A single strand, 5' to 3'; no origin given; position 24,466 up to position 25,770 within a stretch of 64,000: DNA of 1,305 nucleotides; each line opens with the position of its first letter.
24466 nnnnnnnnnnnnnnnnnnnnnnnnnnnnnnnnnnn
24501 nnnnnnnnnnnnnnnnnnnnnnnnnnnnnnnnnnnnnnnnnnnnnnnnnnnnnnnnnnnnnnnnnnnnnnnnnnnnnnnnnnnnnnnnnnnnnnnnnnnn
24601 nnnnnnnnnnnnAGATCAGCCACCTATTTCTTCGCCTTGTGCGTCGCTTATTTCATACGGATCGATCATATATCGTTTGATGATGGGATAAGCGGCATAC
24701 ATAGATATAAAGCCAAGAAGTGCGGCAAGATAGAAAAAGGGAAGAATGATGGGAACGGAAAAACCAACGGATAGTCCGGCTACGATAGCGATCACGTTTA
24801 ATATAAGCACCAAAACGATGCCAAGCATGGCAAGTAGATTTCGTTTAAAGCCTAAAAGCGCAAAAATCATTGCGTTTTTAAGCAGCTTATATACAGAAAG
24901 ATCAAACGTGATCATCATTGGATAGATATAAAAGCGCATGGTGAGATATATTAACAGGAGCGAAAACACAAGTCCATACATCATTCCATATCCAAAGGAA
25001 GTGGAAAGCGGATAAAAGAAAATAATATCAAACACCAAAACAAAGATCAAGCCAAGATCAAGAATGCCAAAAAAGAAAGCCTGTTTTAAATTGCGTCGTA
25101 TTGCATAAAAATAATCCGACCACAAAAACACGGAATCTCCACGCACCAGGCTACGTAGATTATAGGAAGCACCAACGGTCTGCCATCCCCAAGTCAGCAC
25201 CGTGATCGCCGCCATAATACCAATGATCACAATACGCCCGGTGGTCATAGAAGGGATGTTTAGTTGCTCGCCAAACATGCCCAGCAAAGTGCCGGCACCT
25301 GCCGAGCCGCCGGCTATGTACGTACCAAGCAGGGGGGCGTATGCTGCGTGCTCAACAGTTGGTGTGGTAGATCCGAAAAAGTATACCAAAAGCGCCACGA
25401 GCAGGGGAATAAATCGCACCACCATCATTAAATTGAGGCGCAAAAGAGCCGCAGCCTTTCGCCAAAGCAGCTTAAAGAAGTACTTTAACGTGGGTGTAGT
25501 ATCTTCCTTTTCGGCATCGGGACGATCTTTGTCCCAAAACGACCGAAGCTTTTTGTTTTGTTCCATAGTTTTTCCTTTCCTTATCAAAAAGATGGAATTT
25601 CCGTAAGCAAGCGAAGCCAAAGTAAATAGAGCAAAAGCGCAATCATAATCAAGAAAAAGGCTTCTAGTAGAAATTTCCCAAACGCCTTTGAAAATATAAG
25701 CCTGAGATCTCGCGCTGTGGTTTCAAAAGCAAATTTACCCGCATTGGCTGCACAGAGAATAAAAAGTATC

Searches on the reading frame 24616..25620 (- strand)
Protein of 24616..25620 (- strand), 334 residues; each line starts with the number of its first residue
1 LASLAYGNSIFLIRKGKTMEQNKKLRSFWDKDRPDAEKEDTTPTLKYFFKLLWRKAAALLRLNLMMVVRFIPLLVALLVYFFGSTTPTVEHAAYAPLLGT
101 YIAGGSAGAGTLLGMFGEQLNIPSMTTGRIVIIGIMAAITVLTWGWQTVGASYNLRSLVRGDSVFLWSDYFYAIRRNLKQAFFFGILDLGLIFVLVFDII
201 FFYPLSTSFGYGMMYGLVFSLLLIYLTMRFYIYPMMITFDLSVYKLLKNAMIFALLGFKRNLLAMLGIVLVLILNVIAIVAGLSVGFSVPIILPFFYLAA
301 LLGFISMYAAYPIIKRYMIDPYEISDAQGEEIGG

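Call 32: search_protein_families(library=ncbifam, proteins=[window:24616-25620:-], max_evalue=0.00001)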
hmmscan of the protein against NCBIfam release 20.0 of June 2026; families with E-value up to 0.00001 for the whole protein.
window:24616-25620:- (334 aa): 1 family
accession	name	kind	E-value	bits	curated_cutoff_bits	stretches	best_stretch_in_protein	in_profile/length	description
NF052431.1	MusI_fam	subfamily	4.4e-09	36.5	160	1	134-300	24-186/194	MusI family membrane protein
